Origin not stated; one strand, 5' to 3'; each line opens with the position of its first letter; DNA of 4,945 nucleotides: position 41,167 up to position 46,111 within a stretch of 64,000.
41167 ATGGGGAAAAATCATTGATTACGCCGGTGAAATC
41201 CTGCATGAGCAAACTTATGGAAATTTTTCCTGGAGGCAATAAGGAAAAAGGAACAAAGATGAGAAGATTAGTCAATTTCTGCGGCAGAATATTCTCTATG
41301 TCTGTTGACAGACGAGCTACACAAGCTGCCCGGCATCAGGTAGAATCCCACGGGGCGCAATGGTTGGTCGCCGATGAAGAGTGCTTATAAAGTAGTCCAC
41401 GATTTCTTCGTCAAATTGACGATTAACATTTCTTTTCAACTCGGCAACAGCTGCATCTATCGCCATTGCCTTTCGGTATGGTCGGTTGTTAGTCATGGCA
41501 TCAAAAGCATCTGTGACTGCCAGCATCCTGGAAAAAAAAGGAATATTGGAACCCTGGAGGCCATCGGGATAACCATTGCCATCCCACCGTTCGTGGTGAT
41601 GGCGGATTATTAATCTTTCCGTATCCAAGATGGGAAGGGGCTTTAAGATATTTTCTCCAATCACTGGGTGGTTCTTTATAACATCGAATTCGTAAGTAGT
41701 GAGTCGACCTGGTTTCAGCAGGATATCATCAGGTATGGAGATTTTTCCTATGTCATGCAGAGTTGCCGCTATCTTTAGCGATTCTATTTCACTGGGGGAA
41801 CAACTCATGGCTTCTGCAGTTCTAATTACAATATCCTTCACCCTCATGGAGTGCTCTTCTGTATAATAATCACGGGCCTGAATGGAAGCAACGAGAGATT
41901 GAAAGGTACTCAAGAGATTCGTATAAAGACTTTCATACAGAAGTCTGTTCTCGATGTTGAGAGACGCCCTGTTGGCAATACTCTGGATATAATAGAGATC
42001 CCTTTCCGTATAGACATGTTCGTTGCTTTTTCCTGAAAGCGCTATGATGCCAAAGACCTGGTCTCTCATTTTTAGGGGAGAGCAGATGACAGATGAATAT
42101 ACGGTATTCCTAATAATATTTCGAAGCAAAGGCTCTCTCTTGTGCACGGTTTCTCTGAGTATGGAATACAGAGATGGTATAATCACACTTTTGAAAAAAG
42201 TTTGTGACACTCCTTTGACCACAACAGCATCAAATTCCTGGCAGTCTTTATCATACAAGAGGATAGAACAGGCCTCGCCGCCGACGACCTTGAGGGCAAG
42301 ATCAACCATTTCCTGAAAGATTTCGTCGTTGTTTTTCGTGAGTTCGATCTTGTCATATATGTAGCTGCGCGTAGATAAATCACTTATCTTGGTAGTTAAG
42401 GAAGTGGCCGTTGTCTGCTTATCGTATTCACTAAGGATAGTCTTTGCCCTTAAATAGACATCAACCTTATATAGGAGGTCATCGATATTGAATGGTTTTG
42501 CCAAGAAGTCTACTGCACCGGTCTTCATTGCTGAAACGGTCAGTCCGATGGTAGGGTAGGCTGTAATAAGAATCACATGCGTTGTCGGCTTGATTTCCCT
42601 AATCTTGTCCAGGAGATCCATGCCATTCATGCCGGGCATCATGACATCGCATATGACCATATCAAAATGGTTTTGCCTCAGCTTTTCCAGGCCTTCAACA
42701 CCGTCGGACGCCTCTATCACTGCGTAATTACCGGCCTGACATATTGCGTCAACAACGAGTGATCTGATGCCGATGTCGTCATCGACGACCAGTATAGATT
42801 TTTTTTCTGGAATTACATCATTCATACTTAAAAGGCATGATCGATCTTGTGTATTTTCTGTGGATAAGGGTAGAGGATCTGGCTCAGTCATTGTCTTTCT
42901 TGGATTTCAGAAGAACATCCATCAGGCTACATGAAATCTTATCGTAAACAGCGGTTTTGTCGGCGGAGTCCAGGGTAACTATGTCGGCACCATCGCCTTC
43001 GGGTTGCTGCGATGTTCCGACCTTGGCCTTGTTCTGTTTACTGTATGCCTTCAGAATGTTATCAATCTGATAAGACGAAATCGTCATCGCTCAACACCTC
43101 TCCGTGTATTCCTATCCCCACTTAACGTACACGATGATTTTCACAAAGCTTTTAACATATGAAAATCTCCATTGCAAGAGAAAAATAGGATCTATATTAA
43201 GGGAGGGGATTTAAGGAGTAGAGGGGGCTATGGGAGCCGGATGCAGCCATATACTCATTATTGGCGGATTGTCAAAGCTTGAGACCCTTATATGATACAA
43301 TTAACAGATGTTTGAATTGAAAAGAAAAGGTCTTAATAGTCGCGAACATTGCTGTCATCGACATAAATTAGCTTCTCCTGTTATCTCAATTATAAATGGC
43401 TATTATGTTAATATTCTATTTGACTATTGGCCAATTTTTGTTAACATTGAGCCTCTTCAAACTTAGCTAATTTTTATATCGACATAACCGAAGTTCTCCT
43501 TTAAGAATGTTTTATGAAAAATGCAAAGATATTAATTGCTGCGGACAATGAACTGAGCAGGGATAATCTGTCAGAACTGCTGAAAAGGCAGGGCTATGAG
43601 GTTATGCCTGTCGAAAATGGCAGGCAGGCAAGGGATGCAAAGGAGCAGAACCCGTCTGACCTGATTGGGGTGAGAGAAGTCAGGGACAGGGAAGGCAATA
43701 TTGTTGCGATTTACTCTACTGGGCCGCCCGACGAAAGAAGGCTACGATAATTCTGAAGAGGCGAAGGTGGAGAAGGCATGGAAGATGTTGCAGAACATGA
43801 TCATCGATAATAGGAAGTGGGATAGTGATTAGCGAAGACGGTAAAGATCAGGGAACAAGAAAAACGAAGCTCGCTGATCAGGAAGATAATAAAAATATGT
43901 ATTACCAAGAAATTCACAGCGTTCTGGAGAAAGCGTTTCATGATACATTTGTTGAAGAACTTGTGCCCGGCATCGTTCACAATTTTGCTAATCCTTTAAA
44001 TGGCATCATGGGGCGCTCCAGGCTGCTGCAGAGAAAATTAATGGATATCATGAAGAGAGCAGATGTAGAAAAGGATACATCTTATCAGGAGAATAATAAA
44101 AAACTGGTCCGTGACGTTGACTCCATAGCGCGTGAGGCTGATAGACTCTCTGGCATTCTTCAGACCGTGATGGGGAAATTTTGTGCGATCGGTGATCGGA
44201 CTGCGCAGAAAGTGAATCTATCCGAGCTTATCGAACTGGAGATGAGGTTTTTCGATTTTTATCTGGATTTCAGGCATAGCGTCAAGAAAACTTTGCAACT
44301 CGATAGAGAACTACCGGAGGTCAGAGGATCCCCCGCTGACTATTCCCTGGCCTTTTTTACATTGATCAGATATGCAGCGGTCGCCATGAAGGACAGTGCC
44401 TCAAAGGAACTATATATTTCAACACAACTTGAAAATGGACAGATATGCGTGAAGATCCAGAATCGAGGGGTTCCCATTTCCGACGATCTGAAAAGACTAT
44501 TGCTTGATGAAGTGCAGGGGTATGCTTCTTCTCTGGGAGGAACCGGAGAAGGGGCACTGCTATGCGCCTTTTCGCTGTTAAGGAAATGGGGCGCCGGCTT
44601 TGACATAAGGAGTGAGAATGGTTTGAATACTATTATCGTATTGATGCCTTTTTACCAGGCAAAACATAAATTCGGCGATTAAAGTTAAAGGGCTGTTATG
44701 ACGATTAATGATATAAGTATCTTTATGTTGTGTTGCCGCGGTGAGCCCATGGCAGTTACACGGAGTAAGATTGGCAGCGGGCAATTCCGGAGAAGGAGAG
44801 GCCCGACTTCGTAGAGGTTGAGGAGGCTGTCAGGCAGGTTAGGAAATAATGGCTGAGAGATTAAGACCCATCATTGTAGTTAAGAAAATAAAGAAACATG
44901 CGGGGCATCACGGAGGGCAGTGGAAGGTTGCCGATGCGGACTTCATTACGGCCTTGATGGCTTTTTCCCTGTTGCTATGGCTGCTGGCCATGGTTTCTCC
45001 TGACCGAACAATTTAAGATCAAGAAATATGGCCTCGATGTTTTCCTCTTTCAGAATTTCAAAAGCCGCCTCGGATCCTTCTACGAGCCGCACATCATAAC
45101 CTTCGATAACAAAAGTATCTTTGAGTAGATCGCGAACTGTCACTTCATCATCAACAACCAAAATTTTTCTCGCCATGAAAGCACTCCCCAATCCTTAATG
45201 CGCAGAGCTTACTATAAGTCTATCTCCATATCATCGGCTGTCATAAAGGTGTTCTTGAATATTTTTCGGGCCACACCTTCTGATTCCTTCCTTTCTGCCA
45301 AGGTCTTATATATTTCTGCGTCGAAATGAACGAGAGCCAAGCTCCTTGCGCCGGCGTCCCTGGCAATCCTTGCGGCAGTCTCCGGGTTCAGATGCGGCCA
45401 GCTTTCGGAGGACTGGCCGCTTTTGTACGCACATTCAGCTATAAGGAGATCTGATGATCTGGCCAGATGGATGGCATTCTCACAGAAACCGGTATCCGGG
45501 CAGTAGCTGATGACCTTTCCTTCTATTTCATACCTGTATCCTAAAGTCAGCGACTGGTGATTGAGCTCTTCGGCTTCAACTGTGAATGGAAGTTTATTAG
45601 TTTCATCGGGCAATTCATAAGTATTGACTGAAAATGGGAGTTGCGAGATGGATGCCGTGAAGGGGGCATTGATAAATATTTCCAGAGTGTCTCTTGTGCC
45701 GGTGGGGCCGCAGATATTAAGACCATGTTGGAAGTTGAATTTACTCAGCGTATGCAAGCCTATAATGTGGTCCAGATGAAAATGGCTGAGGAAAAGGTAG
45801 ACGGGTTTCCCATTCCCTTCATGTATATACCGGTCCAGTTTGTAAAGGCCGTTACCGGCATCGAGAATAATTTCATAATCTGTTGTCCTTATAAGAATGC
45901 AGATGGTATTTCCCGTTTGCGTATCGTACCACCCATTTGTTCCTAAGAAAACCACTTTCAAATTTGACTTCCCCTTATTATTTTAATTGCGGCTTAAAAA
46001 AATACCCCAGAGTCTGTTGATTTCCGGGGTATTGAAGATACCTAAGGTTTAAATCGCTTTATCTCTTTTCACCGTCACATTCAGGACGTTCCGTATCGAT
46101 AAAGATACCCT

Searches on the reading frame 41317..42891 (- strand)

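Call 63: search_protein_families(library=pfam, proteins=[window:41317-42891:-], max_evalue=0.01)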
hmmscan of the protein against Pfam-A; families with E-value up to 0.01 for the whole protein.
window:41317-42891:- (524 aa): 6 families
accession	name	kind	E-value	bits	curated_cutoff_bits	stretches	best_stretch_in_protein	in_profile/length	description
PF13487.12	HD_5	-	1.2e-38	133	27.2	1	337-497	7-170/170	HD domain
PF00072.30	Response_reg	-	2e-29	102.4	30.2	1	33-143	1-110/111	Response regulator receiver domain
PF01966.28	HD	-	5.9e-17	62.5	22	1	345-466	2-116/116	HD domain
PF13492.12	GAF_3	-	5.3e-11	43.5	27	1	189-315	3-129/129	GAF domain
PF13185.12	GAF_2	-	3.4e-09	37.5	28.6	1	189-314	5-136/136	GAF domain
PF01590.32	GAF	-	3.1e-07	31.4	22.4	1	189-312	3-132/133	GAF domain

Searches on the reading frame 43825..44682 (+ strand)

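Call 7: search_protein_families(library=ncbifam, proteins=[window:43825-44682:+])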
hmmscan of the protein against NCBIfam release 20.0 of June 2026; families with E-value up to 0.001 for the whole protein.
window:43825-44682:+ (285 aa): 4 families
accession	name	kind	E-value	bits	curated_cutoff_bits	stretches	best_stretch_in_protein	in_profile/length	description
NF008468.0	PRK11360.1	equivalog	1.6e-09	36.7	646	1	45-273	398-604/616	two-component system sensor histidine kinase AtoS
NF008293.1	PRK11073.1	equivalog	4.6e-05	22.8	240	1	42-201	129-265/349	nitrogen regulation protein NR(II)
TIGR02938.1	nifL_nitrog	equivalog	0.00023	19.8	242.45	1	126-224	342-441/494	nitrogen fixation negative regulator NifL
NF010411.0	PRK13837.1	equivalog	0.00044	18.4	647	0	45-200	452-588/828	two-component system VirA-like sensor kinase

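Call 63: search_protein_families(library=pfam, proteins=[window:43825-44682:+], max_evalue=0.01)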
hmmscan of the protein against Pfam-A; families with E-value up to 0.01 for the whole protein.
window:43825-44682:+ (285 aa): 2 families
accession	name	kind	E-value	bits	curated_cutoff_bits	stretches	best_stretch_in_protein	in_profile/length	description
PF00512.31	HisKA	-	7.4e-06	26.4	26.9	1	44-115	3-57/66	His Kinase A (phospho-acceptor) domain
PF02518.31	HATPase_c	-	0.0019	19.1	26.4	1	187-273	17-105/111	Histidine kinase-, DNA gyrase B-, and HSP90-like ATPase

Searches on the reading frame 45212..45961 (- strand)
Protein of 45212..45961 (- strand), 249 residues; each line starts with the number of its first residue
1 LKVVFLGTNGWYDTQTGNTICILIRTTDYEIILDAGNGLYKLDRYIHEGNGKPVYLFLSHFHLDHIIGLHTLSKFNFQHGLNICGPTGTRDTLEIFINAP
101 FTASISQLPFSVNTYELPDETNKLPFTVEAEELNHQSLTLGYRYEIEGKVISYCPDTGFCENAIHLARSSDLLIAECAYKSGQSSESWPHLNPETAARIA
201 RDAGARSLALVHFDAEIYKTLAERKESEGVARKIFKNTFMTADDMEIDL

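Call 7: search_protein_families(library=ncbifam, proteins=[window:45212-45961:-])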
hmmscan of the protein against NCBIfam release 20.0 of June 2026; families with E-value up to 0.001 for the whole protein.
window:45212-45961:- (249 aa): 12 families
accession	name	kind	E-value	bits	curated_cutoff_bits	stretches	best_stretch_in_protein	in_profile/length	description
TIGR02651.1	RNase_Z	equivalog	6e-36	124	292.95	2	2-145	1-148/302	ribonuclease Z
NF000801.0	PRK00055.1-3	equivalog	1.6e-33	116.1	252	2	147-249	203-303/307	ribonuclease Z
NF041851.1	cyc_nuc_deg_phdiest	equivalog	1e-19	70.9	400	1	1-213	1-221/253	cyclic nucleotide-degrading phosphodiesterase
NF000805.0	PRK00055.2-3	equivalog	2.6e-19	69.6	416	2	147-246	199-296/307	ribonuclease Z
NF000800.0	PRK00055.1-1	equivalog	5.3e-17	61.8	398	2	1-145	1-151/305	ribonuclease Z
NF000804.0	PRK00055.2-1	equivalog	6.3e-16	58.3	402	2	146-243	198-293/306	ribonuclease Z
NF002558.0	PRK02126.1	subfamily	8.1e-12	44.8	315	2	143-219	237-318/345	ribonuclease Z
TIGR02649.1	true_RNase_BN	exception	4.2e-11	42.4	563.7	2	3-143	2-148/304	ribonuclease BN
TIGR03307.1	PhnP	equivalog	8.6e-10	38.4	272.25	1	19-225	37-233/249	phosphonate metabolism protein PhnP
NF041257.1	GntH_guanitoxin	equivalog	1.8e-09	37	333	1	1-91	13-111/374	guanitoxin biosynthesis MBL fold metallo-hydrolase GntH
NF038231.1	MBL_Geo_Pelo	equivalog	1.5e-05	24.7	360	1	20-230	35-240/250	GPMC system MBL fold metallohydrolase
NF007597.0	PRK10241.1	equivalog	0.00077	18.8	421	0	18-92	12-83/251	hydroxyacylglutathione hydrolase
